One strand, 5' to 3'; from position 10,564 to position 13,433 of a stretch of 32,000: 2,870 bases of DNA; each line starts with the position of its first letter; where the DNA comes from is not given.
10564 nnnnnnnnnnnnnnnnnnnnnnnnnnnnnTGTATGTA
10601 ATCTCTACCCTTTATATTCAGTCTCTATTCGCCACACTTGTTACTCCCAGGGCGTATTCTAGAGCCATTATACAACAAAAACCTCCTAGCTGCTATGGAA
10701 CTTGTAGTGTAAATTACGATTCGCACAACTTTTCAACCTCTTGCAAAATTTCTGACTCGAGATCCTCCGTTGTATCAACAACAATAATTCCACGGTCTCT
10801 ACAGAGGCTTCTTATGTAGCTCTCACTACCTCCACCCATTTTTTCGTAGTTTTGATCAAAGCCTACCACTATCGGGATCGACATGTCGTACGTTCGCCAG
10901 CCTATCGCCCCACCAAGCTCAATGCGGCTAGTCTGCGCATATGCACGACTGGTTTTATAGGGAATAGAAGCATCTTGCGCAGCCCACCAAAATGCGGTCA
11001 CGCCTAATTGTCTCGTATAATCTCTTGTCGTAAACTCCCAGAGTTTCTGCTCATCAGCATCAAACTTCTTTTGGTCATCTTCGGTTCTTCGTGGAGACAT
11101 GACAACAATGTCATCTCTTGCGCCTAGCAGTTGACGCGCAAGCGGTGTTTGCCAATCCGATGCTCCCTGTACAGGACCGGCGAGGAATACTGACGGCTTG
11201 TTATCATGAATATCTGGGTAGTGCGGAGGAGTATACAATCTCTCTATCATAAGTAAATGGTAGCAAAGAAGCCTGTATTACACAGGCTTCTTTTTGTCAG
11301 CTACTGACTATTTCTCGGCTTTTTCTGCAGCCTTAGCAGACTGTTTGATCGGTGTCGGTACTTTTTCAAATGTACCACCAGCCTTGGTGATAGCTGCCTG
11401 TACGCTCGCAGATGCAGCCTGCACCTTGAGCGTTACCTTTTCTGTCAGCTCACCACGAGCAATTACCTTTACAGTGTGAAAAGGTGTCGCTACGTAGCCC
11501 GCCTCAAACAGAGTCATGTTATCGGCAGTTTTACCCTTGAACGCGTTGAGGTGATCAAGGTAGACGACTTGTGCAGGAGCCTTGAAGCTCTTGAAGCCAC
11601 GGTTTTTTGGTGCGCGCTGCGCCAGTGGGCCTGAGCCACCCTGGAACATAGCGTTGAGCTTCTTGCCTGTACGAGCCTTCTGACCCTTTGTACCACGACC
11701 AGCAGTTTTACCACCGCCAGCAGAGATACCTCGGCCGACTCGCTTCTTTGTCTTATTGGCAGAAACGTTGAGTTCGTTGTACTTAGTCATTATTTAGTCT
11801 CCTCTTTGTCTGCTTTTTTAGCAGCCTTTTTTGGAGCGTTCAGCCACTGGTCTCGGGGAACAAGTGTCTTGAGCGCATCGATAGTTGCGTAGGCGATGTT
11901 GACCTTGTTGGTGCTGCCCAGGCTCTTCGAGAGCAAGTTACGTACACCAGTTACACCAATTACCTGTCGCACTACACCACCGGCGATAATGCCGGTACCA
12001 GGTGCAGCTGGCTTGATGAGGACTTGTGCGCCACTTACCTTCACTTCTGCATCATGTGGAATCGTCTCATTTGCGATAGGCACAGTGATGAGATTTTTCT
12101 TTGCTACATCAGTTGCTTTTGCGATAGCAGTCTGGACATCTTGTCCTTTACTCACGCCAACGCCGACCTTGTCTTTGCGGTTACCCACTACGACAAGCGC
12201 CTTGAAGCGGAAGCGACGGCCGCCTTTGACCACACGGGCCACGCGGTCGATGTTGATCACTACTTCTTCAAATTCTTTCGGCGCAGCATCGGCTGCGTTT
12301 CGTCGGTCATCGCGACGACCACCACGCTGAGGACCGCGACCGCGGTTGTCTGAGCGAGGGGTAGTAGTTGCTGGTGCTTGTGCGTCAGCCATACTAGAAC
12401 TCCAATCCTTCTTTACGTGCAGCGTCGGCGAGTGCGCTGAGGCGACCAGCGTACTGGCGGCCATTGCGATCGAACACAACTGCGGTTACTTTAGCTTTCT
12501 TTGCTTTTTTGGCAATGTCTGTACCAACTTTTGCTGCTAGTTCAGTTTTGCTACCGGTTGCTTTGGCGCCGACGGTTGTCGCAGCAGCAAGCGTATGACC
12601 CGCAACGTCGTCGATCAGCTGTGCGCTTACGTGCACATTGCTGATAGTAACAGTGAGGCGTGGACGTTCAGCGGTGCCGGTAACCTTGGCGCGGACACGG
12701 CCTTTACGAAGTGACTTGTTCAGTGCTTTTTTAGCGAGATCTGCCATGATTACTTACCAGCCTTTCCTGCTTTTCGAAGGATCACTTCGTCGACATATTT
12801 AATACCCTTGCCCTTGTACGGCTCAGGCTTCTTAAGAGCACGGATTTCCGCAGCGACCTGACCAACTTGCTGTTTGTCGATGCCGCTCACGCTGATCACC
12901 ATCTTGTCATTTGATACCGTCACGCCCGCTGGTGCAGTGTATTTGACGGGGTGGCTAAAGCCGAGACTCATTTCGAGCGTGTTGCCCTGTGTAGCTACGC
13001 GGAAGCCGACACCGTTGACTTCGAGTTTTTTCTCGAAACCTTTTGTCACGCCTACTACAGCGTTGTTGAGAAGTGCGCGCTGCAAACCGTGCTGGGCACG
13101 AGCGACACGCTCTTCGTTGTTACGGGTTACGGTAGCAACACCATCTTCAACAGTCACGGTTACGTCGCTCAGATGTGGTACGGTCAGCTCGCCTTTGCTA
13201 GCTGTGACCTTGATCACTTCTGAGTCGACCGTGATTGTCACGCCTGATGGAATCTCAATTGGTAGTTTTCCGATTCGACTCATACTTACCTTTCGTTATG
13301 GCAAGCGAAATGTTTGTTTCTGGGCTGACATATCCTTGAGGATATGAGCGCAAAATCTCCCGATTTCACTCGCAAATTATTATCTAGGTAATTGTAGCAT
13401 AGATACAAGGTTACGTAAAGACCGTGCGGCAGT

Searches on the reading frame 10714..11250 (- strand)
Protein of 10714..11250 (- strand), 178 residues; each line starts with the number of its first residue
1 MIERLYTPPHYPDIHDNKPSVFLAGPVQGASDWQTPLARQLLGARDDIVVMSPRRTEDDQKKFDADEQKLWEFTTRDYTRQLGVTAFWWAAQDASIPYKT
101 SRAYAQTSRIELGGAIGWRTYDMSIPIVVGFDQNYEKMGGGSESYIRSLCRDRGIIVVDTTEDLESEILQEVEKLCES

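Call 39: search_protein_families(library=pfam, max_evalue=0.001, proteins=[window:10714-11250:-])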
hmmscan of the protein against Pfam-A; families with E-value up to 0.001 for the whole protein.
window:10714-11250:- (178 aa): 1 family
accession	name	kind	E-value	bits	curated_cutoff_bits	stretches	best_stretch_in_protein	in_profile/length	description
PF15891.11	Nuc_deoxyri_tr2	-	6.9e-06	26.8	30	1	18-72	1-61/105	Nucleoside 2-deoxyribosyltransferase like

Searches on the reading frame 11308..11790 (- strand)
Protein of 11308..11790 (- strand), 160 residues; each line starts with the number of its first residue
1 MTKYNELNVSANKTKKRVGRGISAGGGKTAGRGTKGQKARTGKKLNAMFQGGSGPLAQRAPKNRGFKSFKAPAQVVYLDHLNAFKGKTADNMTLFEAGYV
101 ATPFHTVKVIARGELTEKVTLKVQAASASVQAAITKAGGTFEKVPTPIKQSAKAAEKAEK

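Call 39: search_protein_families(library=pfam, max_evalue=0.001, proteins=[window:11308-11790:-])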
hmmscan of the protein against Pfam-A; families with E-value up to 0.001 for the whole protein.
window:11308-11790:- (160 aa): 1 family
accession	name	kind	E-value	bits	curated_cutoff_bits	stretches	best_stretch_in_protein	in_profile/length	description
PF00828.25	Ribosomal_L27A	-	9.9e-12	45.6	21.5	1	86-142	19-72/72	Ribosomal proteins 50S-L15, 50S-L18e, 60S-L27A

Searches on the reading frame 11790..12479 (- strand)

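Call 39: search_protein_families(library=pfam, max_evalue=0.001, proteins=[window:11790-12479:-])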
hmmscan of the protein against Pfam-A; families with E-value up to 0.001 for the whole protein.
window:11790-12479:- (229 aa): 2 families
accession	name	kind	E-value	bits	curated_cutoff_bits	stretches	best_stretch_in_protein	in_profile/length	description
PF00333.26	Ribosomal_S5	-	1.2e-23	83.3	27.1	1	70-134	1-65/65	Ribosomal protein S5, N-terminal domain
PF03719.21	Ribosomal_S5_C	-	9e-22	76.8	21.5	1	147-206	2-61/71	Ribosomal protein S5, C-terminal domain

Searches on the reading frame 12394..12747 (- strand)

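Call 71: search_protein_families(library=pfam, max_evalue=0.001, proteins=[window:12394-12747:-])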
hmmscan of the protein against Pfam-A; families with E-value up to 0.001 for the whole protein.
window:12394-12747:- (117 aa): 1 family
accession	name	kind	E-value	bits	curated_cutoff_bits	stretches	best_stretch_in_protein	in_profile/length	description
PF00861.27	Ribosomal_L18p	-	1.7e-36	125.5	27.8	1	6-117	2-116/116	Ribosomal L18 of archaea, bacteria, mitoch. and chloroplast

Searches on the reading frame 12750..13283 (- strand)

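Call 71: search_protein_families(library=pfam, max_evalue=0.001, proteins=[window:12750-13283:-])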
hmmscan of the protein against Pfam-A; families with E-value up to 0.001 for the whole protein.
window:12750-13283:- (177 aa): 1 family
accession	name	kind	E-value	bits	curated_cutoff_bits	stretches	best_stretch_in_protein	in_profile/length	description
PF00347.28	Ribosomal_L6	-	1.1e-36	125.9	27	2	91-163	2-79/80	Ribosomal protein L6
